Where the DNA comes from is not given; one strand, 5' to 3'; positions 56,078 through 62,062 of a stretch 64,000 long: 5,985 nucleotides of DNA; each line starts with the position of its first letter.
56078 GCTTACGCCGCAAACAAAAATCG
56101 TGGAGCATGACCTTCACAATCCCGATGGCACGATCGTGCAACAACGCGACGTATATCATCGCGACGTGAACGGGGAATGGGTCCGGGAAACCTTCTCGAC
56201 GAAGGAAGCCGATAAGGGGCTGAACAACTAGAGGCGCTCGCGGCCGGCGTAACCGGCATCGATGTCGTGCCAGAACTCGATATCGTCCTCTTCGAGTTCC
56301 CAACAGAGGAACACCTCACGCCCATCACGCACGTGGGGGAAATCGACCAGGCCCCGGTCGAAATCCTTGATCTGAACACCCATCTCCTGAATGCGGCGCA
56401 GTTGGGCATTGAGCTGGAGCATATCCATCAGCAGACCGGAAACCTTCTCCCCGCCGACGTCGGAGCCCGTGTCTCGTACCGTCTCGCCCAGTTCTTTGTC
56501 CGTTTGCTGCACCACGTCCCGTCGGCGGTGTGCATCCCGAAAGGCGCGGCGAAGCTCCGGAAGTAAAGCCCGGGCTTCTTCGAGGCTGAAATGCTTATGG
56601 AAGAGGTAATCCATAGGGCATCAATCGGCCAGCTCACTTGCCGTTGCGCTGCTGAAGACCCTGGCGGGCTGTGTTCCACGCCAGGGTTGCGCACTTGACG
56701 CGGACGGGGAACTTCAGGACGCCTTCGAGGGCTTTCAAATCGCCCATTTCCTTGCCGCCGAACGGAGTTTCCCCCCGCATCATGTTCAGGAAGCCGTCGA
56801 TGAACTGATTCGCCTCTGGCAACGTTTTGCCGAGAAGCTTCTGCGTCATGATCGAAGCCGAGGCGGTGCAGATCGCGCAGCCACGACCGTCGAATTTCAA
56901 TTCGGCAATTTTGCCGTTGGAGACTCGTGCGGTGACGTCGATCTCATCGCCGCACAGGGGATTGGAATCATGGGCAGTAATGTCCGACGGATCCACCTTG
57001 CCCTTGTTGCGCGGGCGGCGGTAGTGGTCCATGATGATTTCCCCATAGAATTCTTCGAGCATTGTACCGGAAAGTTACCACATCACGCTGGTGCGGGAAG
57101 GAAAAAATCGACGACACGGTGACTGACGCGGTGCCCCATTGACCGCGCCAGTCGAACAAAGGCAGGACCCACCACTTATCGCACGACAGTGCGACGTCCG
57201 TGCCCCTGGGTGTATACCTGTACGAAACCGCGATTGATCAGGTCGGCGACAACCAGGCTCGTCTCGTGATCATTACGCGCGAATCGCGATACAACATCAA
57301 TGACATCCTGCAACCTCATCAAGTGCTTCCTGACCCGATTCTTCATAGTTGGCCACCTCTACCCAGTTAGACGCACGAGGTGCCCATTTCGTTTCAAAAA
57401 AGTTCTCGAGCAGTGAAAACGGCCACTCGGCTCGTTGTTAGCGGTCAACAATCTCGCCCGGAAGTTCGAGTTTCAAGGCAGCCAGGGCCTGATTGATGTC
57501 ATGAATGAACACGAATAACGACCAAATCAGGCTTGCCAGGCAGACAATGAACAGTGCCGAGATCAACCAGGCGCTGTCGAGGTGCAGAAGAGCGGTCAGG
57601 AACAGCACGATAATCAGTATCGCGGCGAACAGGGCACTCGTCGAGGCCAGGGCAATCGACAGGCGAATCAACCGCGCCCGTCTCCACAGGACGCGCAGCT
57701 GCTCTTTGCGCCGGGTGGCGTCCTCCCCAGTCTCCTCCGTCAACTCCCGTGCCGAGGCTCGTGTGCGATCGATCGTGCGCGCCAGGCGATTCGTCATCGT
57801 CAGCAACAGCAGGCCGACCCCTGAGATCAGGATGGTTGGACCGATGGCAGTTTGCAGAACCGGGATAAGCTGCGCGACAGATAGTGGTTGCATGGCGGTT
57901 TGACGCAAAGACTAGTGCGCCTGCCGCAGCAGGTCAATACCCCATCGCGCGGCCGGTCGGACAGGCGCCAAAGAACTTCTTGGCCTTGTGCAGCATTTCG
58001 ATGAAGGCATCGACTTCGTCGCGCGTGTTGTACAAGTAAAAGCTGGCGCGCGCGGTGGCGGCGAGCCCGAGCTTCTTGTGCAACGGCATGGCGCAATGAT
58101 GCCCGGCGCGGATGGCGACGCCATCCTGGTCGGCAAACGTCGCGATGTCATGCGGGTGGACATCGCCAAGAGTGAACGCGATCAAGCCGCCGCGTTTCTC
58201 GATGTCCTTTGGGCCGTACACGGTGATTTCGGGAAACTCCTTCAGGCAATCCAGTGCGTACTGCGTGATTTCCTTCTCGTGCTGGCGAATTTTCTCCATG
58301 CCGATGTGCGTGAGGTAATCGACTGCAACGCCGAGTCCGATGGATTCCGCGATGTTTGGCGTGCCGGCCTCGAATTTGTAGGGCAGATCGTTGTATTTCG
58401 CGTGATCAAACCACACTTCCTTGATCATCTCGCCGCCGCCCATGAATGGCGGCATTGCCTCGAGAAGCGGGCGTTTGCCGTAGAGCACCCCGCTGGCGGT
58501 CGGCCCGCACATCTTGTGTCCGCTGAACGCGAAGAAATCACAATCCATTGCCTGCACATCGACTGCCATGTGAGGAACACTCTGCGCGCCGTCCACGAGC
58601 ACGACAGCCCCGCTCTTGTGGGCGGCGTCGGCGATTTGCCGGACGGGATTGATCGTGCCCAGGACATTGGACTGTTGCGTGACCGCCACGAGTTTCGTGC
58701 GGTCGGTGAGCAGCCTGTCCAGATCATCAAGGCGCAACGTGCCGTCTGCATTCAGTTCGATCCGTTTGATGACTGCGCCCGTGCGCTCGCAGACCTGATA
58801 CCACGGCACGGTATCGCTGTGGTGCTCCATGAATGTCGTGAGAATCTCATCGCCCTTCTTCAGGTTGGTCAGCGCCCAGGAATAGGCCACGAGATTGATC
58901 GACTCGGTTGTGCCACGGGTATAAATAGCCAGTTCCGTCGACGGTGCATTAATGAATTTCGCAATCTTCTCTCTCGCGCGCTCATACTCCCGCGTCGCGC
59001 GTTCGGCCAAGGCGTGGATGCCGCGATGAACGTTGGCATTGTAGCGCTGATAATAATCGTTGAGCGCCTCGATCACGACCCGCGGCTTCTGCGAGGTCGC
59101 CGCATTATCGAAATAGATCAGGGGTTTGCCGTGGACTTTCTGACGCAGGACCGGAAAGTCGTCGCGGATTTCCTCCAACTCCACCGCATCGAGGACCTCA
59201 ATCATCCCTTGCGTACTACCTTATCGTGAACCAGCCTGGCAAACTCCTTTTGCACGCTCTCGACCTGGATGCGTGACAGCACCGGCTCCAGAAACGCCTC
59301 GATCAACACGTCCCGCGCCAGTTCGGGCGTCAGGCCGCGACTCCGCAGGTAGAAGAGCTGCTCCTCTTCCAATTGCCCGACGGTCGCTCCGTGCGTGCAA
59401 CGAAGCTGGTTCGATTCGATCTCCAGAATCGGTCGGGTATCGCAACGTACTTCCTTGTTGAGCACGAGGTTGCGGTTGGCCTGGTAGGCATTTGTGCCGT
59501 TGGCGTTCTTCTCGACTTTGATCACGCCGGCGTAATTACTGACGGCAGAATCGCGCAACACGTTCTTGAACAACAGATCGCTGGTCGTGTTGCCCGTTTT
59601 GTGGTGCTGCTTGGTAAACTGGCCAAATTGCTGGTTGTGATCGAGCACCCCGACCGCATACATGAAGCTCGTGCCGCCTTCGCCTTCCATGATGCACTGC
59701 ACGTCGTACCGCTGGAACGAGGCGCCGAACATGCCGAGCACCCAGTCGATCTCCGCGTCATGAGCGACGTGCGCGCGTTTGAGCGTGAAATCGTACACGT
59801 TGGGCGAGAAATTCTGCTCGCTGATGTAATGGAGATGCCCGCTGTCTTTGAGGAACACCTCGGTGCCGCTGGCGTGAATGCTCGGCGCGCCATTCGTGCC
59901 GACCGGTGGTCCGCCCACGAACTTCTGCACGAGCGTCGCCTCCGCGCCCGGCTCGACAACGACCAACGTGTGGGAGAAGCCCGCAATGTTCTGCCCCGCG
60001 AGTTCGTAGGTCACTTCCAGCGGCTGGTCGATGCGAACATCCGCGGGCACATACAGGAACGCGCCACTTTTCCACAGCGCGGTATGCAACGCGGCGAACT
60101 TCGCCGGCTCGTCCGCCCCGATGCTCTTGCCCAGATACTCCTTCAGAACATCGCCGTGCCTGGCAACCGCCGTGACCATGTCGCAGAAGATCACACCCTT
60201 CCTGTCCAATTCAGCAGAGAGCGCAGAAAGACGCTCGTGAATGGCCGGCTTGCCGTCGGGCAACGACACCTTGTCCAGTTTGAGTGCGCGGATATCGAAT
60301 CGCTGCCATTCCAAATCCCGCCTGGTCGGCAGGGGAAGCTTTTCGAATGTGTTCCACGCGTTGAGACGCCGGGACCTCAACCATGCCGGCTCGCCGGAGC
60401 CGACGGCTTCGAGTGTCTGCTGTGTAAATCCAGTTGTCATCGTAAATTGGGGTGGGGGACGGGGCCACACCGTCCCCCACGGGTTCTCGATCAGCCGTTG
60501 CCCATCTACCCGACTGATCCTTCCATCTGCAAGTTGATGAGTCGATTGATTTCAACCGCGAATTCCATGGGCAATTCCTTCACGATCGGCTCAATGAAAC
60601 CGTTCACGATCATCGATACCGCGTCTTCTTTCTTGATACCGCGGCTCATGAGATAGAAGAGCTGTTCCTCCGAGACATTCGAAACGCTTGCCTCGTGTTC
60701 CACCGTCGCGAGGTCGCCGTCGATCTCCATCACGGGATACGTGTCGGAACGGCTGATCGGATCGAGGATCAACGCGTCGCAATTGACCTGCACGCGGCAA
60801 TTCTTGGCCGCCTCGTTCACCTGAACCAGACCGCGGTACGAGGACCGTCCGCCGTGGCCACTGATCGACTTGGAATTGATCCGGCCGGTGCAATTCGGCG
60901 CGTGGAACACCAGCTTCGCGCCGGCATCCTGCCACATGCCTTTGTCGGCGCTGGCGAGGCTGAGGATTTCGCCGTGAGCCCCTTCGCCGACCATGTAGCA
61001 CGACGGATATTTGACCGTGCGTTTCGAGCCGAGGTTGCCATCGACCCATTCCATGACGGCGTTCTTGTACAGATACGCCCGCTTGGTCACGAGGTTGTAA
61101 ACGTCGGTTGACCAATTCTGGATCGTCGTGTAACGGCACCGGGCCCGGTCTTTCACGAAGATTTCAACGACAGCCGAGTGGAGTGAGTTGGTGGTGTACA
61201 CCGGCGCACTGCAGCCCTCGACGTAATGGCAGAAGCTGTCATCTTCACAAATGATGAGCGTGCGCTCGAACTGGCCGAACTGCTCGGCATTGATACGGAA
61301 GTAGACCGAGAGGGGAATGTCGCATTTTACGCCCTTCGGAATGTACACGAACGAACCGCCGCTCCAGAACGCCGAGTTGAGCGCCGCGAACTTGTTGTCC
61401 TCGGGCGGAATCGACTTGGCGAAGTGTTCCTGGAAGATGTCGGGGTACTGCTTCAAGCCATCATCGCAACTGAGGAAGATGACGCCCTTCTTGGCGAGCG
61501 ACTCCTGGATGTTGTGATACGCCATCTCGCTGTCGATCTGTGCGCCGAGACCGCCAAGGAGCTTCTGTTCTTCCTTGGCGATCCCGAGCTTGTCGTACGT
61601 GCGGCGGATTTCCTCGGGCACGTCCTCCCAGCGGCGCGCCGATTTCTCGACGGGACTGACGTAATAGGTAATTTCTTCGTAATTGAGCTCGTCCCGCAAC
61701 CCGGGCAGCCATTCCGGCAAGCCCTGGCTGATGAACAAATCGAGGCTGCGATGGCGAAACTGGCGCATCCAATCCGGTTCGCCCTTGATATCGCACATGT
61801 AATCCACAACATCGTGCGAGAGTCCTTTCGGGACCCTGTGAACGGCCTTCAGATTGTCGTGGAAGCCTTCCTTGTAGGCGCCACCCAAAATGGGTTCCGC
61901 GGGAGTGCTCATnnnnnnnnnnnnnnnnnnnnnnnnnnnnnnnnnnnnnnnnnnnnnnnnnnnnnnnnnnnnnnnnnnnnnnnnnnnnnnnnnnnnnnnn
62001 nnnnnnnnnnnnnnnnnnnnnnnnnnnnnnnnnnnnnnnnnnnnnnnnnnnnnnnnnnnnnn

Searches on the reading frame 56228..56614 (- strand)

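Call 8: search_protein_families(library=pfam, proteins=[window:56228-56614:-], max_evalue=0.001)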
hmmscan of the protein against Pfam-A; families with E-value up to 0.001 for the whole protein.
window:56228-56614:- (128 aa): 1 family
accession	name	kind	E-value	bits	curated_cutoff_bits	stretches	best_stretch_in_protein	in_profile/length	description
PF09969.14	DUF2203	-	5.5e-33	114.7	24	1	7-128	1-122/122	Uncharacterized conserved protein (DUF2203)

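Call 9: search_protein_families(library=ncbifam, proteins=[window:56228-56614:-], max_evalue=0.00001)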
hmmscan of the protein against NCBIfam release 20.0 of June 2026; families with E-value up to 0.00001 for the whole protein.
window:56228-56614:- (128 aa): 0 families

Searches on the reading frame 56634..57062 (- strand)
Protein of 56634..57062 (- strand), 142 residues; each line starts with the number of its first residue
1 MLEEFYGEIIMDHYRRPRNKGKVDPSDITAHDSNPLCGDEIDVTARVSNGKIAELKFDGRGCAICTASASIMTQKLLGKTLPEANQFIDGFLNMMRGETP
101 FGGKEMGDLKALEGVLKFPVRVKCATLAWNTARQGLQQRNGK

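Call 9: search_protein_families(library=ncbifam, proteins=[window:56634-57062:-], max_evalue=0.00001)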
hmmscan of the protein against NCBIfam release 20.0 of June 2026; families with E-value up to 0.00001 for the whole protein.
window:56634-57062:- (142 aa): 4 families
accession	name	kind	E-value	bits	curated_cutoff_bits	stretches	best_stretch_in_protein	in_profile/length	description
TIGR01994.1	SUF_scaf_2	equivalog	1.4e-44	151.4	92.5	1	2-136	1-136/137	Fe-S cluster assembly sulfur transfer protein SufU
TIGR03419.1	NifU_clost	equivalog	1.1e-17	64.6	187.9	1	6-87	1-82/121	Fe-S cluster assembly scaffold protein NifU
TIGR01999.1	iscU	equivalog_domain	1.7e-13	50.7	192.4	1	6-87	1-86/124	Fe-S cluster assembly scaffold IscU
TIGR02000.1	NifU_proper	equivalog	1.9e-08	34.1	273.3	1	6-87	4-87/290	Fe-S cluster assembly protein NifU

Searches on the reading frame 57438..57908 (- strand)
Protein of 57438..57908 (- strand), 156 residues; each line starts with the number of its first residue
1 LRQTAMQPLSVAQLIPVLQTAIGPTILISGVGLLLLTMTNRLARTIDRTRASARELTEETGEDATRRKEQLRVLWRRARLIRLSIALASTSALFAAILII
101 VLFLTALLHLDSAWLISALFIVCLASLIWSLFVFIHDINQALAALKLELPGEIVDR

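Call 8: search_protein_families(library=pfam, proteins=[window:57438-57908:-], max_evalue=0.001)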
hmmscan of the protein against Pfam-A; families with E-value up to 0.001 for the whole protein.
window:57438-57908:- (156 aa): 1 family
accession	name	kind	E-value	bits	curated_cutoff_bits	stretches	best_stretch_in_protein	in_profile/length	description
PF11026.13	DUF2721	-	1.3e-29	103.1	28.3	1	22-146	2-128/129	Protein of unknown function (DUF2721)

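Call 9: search_protein_families(library=ncbifam, proteins=[window:57438-57908:-], max_evalue=0.00001)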
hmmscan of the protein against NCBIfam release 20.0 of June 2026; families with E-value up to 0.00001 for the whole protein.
window:57438-57908:- (156 aa): 0 families

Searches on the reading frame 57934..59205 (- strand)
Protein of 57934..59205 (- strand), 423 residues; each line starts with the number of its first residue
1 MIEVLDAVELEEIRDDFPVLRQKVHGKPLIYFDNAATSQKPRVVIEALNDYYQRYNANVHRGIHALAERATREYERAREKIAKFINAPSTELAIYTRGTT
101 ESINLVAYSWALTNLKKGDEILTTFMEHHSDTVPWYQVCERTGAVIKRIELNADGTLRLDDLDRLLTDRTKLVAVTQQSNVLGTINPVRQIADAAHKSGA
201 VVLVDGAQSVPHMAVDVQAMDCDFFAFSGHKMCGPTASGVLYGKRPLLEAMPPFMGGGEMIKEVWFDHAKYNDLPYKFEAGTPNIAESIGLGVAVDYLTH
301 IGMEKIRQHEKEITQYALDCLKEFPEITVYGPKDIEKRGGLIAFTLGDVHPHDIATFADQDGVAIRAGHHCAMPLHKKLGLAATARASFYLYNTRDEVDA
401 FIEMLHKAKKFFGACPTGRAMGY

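Call 9: search_protein_families(library=ncbifam, proteins=[window:57934-59205:-], max_evalue=0.00001)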
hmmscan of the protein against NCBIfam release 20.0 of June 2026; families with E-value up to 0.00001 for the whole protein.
window:57934-59205:- (423 aa): 26 families (the best 25 are shown)
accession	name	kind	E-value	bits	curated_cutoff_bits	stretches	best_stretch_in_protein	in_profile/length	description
TIGR01979.1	sufS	subfamily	3.1e-184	612.5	475.1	1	12-413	2-403/403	SufS family cysteine desulfurase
NF041166.1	f2_encap_cargo1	exception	1.2e-171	573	800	1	7-407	224-622/623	family 2A encapsulin nanocompartment cargo protein cysteine desulfurase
NF006791.0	PRK09295.1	equivalog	7.9e-151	502.7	661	1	10-412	5-405/406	cysteine desulfurase SufS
NF008126.0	PRK10874.1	equivalog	2.5e-124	415.5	607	1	8-409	4-396/401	cysteine desulfurase CsdA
TIGR03392.1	FeS_syn_CsdA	equivalog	7.9e-121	403.9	493.6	1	11-410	4-394/398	cysteine desulfurase CsdA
TIGR01976.1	am_tr_V_VC1184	hypoth_equivalog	4.7e-80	269.8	352.35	1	10-405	3-401/401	cysteine desulfurase-like protein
TIGR01977.1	am_tr_V_EF2568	hypoth_equivalog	3.1e-78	263.4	377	1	30-406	1-374/376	cysteine desulfurase family protein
NF040779.1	Sec_lyase_SclA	exception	1e-61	208.9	525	1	30-407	1-375/378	selenocysteine lyase SclA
TIGR03402.1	FeS_nifS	equivalog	3.1e-47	161.1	530.75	1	30-373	1-323/379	cysteine desulfurase NifS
NF010611.0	PRK14012.1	equivalog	1.2e-37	129.9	548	1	29-334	6-296/406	IscS subfamily cysteine desulfurase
TIGR03235.1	DNA_S_dndA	equivalog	1.3e-36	126.6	480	1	31-372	1-325/353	cysteine desulfurase DndA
TIGR02006.1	IscS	equivalog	1e-34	120.3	643.2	1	30-259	5-233/402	IscS subfamily cysteine desulfurase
TIGR03403.1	nifS_epsilon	equivalog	1.6e-29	102.9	587.7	1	30-334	1-288/382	NifS family cysteine desulfurase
NF002806.0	PRK02948.1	subfamily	6.8e-27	94.4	304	1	29-243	1-212/381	IscS subfamily cysteine desulfurase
TIGR04343.1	egtE_PLP_lyase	equivalog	3.5e-21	75.4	400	1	30-332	15-298/370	ergothioneine biosynthesis PLP-dependent enzyme EgtE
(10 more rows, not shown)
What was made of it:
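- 57934..59205 (-): sufS. TIGR01979, 612 bits (call 9).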

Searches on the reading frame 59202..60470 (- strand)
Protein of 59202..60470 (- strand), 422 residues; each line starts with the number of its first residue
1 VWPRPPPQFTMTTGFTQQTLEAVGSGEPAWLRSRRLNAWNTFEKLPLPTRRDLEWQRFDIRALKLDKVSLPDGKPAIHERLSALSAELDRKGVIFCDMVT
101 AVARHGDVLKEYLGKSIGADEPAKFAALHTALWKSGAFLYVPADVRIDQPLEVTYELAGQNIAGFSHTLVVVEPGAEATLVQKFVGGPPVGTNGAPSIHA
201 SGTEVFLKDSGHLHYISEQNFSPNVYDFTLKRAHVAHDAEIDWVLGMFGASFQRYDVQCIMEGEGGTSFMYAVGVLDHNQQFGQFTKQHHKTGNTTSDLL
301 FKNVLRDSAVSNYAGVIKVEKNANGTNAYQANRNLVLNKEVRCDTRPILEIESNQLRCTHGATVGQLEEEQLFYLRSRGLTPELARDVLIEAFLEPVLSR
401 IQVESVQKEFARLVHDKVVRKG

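Call 9: search_protein_families(library=ncbifam, proteins=[window:59202-60470:-], max_evalue=0.00001)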
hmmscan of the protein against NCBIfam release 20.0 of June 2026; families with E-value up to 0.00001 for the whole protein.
window:59202-60470:- (422 aa): 5 families
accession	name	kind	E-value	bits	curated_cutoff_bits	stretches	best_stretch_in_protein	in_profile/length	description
TIGR01980.1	sufB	equivalog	2.5e-75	253.8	346.4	1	84-404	124-439/448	Fe-S cluster assembly protein SufB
TIGR01981.1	sufD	equivalog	3.3e-67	226.7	222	1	131-409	2-274/275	Fe-S cluster assembly protein SufD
NF008773.0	PRK11814.1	equivalog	2.1e-48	165.2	717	1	86-405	145-467/484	Fe-S cluster assembly protein SufB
NF008194.0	PRK10948.1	equivalog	1.8e-36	125.9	489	1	38-416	32-416/423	Fe-S cluster assembly protein SufD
NF052511.1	SUF_like_SmsB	exception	6.5e-30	104.5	650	1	87-406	118-430/445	SUF-like minimal system protein SmsB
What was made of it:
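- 59202..60470 (-): sufD (start codon uncertain). TIGR01981, 227 bits (call 9).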

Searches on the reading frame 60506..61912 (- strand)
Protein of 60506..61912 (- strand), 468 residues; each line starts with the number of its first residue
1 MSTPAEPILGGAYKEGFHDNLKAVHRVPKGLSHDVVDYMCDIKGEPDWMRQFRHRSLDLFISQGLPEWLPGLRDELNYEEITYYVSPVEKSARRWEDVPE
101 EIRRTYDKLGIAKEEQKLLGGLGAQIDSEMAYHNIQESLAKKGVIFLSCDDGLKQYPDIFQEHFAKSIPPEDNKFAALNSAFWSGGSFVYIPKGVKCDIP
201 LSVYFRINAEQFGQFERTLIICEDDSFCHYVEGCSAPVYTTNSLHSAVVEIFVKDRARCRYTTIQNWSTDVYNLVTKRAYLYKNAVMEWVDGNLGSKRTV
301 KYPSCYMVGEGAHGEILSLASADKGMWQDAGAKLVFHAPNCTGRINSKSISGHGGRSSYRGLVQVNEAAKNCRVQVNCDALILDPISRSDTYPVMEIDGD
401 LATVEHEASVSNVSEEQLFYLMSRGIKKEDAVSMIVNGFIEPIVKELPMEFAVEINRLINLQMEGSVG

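Call 9: search_protein_families(library=ncbifam, proteins=[window:60506-61912:-], max_evalue=0.00001)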
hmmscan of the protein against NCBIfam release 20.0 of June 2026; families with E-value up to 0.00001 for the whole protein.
window:60506-61912:- (468 aa): 5 families
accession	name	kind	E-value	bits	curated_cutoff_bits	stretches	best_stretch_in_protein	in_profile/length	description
TIGR01980.1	sufB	equivalog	2.9e-192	639.3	346.4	1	13-459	3-448/448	Fe-S cluster assembly protein SufB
NF008773.0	PRK11814.1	equivalog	3.5e-138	461.2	717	1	11-468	17-484/484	Fe-S cluster assembly protein SufB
NF052511.1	SUF_like_SmsB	exception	2.7e-82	277.1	650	1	37-466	18-444/445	SUF-like minimal system protein SmsB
TIGR01981.1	sufD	equivalog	2.3e-54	184.6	222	1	181-450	2-269/275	Fe-S cluster assembly protein SufD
NF008194.0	PRK10948.1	equivalog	6.2e-18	64.8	489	1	285-447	239-401/423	Fe-S cluster assembly protein SufD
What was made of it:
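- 60506..61912 (-): sufB. TIGR01980, 639 bits (call 9).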
